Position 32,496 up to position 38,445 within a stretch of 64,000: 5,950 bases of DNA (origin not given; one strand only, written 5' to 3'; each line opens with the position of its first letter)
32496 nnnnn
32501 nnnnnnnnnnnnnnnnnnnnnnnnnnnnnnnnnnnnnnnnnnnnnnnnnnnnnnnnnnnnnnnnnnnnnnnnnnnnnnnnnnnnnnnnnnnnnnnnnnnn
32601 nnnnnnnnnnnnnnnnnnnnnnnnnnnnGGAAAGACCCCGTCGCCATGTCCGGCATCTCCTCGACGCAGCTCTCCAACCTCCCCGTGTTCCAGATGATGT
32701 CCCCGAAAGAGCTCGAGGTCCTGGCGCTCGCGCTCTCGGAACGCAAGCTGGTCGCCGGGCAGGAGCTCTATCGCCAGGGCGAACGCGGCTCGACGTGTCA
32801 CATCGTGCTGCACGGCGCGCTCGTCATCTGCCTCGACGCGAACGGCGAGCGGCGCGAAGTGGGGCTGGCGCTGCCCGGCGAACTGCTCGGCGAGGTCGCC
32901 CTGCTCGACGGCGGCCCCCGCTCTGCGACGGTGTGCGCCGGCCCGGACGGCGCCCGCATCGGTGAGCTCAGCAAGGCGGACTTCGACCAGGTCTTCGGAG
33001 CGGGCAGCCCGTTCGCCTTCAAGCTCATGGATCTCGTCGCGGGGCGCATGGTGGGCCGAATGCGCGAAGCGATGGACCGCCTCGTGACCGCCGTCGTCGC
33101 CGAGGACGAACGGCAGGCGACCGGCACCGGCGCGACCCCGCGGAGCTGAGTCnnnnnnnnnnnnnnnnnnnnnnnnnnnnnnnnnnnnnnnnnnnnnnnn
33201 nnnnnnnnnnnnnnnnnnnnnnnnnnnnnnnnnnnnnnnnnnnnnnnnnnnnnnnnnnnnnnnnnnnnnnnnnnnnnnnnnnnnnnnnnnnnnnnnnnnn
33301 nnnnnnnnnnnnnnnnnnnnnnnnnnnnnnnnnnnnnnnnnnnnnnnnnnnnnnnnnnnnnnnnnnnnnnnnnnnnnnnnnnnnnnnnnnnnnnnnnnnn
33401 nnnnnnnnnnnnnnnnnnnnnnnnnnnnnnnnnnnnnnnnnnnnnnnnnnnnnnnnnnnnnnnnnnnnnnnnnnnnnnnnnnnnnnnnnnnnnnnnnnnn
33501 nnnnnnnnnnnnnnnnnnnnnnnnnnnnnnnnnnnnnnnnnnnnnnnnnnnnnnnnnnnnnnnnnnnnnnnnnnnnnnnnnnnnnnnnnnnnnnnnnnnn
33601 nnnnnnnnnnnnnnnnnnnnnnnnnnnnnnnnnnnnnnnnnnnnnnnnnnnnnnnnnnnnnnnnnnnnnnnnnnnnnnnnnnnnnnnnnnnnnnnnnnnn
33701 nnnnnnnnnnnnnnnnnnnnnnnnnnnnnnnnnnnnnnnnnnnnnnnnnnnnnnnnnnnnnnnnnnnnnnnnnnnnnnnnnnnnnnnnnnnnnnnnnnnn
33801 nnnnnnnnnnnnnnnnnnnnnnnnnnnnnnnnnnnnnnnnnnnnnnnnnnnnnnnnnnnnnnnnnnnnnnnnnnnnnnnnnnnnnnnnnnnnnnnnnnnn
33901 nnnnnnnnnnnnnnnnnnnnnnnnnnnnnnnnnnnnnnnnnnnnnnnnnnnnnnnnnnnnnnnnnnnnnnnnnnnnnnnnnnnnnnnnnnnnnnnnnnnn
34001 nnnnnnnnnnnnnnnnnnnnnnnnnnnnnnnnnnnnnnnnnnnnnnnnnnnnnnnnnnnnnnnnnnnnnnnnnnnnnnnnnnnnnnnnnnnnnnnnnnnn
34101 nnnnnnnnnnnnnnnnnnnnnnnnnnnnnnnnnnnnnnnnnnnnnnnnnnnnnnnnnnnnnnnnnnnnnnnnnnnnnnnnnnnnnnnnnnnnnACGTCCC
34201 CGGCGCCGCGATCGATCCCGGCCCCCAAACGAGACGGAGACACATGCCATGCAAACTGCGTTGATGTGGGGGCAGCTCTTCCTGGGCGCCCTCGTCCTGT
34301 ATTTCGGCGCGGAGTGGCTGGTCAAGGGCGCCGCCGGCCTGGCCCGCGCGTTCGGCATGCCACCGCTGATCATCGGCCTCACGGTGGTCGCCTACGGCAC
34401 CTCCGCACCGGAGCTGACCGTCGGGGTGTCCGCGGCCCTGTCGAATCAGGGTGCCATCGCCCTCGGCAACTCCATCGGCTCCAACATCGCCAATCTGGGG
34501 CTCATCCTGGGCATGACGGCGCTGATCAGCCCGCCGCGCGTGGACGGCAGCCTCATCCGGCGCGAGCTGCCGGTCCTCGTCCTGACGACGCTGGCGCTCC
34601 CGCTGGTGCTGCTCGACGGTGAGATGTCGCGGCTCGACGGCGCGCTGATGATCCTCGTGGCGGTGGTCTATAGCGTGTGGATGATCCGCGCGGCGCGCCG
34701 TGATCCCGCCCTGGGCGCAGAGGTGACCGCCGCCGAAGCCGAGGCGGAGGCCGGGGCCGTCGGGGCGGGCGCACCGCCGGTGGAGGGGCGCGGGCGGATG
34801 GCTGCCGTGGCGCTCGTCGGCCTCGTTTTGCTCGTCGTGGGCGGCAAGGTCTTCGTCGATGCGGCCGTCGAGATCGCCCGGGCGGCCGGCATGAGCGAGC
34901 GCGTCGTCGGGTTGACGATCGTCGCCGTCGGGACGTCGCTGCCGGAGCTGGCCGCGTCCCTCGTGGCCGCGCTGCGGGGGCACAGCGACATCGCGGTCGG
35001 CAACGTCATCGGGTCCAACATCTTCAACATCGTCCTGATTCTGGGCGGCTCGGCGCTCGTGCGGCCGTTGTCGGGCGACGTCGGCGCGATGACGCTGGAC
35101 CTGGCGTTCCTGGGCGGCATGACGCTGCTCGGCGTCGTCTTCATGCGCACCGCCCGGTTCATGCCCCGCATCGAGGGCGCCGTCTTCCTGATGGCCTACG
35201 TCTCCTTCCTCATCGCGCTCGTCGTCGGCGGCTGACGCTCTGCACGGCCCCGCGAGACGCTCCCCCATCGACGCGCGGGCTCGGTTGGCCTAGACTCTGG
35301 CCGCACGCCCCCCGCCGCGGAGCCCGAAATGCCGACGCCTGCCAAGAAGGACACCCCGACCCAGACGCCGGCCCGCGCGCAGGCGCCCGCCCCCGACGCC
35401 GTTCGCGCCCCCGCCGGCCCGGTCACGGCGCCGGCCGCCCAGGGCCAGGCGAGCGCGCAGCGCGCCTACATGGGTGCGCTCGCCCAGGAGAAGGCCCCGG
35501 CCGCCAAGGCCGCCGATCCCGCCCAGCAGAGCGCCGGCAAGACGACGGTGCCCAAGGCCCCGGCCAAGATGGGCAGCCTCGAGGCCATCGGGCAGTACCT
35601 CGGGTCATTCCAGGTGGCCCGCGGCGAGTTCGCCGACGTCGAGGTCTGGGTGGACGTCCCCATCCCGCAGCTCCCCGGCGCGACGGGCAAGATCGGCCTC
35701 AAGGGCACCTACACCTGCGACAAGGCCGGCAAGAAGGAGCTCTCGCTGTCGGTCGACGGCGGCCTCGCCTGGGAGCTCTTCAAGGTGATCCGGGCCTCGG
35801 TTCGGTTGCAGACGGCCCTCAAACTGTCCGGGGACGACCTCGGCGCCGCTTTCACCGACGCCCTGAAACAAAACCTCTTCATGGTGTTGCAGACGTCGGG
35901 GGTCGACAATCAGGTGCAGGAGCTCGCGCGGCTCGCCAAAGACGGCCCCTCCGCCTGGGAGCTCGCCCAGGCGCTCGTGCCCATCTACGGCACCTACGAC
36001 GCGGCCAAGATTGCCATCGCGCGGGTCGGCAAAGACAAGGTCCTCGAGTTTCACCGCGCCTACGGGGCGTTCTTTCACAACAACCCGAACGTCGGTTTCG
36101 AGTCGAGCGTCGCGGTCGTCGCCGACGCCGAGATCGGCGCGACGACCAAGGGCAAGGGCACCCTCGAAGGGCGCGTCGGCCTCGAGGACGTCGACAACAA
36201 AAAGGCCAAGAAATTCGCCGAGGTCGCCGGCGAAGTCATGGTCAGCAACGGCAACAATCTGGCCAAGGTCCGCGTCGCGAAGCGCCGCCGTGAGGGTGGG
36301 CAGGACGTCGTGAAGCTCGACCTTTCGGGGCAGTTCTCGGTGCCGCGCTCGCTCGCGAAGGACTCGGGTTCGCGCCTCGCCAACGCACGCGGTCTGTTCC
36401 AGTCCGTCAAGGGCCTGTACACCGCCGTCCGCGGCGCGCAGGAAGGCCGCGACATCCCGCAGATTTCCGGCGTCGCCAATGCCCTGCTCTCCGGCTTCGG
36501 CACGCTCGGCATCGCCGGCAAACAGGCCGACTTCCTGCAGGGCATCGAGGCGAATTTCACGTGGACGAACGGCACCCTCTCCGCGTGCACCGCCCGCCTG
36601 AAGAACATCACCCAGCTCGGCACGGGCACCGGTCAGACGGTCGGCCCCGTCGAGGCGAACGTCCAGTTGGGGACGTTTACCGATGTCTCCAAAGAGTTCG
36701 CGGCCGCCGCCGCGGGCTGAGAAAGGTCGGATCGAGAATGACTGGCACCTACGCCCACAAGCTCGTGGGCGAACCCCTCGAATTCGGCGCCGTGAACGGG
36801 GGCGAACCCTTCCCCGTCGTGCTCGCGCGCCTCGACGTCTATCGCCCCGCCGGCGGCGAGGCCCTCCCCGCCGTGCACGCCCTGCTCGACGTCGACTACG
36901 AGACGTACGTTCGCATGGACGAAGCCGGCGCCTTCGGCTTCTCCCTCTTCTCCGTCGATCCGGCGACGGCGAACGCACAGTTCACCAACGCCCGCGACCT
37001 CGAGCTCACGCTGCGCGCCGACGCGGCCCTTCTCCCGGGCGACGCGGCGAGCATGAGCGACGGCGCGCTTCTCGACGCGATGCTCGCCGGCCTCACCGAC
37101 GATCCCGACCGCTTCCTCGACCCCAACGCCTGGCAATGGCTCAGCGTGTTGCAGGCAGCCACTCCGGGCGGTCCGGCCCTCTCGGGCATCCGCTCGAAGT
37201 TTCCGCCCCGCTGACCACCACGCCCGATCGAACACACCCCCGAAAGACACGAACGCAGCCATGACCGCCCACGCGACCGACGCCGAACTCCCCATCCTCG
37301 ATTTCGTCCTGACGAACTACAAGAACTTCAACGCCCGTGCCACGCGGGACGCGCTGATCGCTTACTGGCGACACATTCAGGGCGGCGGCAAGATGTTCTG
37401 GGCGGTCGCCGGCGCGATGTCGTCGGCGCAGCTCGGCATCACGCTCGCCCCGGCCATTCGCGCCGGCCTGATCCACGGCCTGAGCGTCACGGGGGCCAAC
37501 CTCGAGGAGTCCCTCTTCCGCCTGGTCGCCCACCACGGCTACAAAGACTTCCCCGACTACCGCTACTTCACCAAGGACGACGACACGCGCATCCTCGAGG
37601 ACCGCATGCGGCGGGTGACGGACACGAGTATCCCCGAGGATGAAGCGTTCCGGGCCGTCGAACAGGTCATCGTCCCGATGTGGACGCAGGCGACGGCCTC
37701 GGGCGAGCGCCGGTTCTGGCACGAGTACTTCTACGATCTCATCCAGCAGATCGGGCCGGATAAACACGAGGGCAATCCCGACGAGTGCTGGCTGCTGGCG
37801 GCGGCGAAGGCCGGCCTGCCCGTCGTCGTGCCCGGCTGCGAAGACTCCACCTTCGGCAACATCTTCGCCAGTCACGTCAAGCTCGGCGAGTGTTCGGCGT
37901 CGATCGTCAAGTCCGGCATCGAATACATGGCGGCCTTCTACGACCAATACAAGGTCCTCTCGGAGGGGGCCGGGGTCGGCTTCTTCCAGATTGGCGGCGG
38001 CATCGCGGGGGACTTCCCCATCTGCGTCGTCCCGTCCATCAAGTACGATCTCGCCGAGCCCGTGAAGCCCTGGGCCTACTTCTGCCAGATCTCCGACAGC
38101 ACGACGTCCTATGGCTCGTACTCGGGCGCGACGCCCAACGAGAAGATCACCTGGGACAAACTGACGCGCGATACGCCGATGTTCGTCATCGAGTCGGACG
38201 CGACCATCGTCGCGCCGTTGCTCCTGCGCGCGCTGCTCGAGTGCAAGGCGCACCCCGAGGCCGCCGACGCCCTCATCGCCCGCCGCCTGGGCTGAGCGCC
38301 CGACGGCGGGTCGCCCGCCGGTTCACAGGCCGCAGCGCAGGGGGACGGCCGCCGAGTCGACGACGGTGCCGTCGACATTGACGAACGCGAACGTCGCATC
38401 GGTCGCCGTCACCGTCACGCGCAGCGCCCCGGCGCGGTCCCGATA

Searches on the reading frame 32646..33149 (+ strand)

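Call 18: search_protein_families(library=pfam, proteins=[window:32646-33149:+], max_evalue=0.001)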
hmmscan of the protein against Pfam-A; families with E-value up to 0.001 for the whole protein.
window:32646-33149:+ (167 aa): 1 family
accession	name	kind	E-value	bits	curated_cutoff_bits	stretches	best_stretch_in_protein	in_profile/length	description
PF00027.35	cNMP_binding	-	3.3e-17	62.7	27.5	1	33-117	2-86/89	Cyclic nucleotide-binding domain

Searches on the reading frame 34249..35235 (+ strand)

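Call 18: search_protein_families(library=pfam, proteins=[window:34249-35235:+], max_evalue=0.001)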
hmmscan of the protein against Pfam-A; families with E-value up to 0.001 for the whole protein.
window:34249-35235:+ (328 aa): 1 family
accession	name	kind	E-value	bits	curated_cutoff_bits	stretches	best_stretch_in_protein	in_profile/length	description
PF01699.29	Na_Ca_ex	-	1.1e-64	217.4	24.9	2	7-146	3-150/151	Sodium/calcium exchanger protein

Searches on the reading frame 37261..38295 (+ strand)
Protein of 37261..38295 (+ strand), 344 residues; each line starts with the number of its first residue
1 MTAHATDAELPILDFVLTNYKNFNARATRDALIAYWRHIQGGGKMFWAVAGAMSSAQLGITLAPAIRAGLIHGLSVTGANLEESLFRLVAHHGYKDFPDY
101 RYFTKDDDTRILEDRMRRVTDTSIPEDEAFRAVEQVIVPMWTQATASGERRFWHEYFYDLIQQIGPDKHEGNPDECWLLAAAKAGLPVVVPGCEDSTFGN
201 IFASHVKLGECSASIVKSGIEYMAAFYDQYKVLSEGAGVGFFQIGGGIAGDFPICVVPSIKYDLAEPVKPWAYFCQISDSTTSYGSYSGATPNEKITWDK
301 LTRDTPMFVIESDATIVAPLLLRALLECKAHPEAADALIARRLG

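Call 18: search_protein_families(library=pfam, proteins=[window:37261-38295:+], max_evalue=0.001)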
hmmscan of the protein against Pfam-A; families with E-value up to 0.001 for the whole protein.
window:37261-38295:+ (344 aa): 1 family
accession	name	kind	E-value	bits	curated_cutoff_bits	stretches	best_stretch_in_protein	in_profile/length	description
PF01916.23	DS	-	3.5e-34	118.9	27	1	22-323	10-286/288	Deoxyhypusine synthase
